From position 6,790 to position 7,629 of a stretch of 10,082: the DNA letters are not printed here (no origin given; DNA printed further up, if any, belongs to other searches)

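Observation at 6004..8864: Candidate undescribed three-gene defence operon (ABC ATPase / PIN-like / RNA-ligase-like) in the P4 psu/cos-int hotspot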

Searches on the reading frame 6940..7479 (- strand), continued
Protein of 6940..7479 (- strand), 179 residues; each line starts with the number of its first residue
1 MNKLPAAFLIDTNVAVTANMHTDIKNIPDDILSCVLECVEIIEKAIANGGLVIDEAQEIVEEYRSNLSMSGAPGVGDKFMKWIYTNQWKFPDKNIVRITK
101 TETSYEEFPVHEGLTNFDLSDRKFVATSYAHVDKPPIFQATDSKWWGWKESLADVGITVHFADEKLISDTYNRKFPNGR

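Call 69: search_protein_families(library=pfam, proteins=[L140:4535-5293:+, L140:1428-2636:+, L139:4537-5229:+, L142:4573-5172:+], max_evalue=0.01)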
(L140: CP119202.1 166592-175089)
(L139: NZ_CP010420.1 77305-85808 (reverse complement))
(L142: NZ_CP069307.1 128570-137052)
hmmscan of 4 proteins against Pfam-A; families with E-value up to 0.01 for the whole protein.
L140:4535-5293:+ (252 aa): 2 families
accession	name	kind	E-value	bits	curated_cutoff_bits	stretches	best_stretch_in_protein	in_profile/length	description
PF13391.12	HNH_2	-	5.7e-12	45.8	21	1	150-203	1-66/66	HNH endonuclease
PF20280.3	CTD4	-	0.0085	16.1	27.6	0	178-214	3-39/217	C-terminal domain 4 of the ABC-three component (ABC-3C) systems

L140:1428-2636:+ (402 aa): 0 families

L139:4537-5229:+ (230 aa): 1 family
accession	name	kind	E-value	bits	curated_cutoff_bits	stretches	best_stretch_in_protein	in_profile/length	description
PF09414.15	RNA_ligase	-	9.1e-31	107.7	27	1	39-201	2-170/171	RNA ligase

L142:4573-5172:+ (199 aa): 1 family
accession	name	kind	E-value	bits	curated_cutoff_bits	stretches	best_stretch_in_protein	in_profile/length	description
PF09414.15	RNA_ligase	-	1.3e-32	113.7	27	1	15-173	3-171/171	RNA ligase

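Call 87: search_protein_families(library=pfam, alignment_id=A3, max_evalue=1)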
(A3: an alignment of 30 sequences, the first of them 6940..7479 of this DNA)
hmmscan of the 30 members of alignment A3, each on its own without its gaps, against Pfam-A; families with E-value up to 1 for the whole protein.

A. member 1, window:6940-7479:- (179 aa): 3 families
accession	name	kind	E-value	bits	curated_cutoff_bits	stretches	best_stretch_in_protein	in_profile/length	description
PF13060.11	DUF3921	-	0.027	15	25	1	42-69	20-47/58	Protein of unknown function (DUF3921)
PF05413.17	Peptidase_C34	-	0.034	14.9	22.4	1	24-74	20-67/92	Putative closterovirus papain-like endopeptidase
PF17944.6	Arg_decarbox_C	-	0.15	13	23.3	1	39-68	16-46/51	Arginine decarboxylase C-terminal helical extension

B. families by the number of members that match (of 30 scanned): 8 families
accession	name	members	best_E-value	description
PF09233.17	Endonuc-EcoRV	4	0.022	Restriction endonuclease EcoRV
PF05413.17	Peptidase_C34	3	0.034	Putative closterovirus papain-like endopeptidase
PF13060.11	DUF3921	2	0.00027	Protein of unknown function (DUF3921)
PF13470.12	PIN_3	2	0.0031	PIN domain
PF17944.6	Arg_decarbox_C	2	0.15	Arginine decarboxylase C-terminal helical extension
PF15640.11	Tox-MPTase4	1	0.17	Metallopeptidase toxin 4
PF20957.2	GxGYxYP_N_2nd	1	0.18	GxGYxYP_N second domain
PF01395.27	PBP_GOBP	1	0.19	PBP/GOBP family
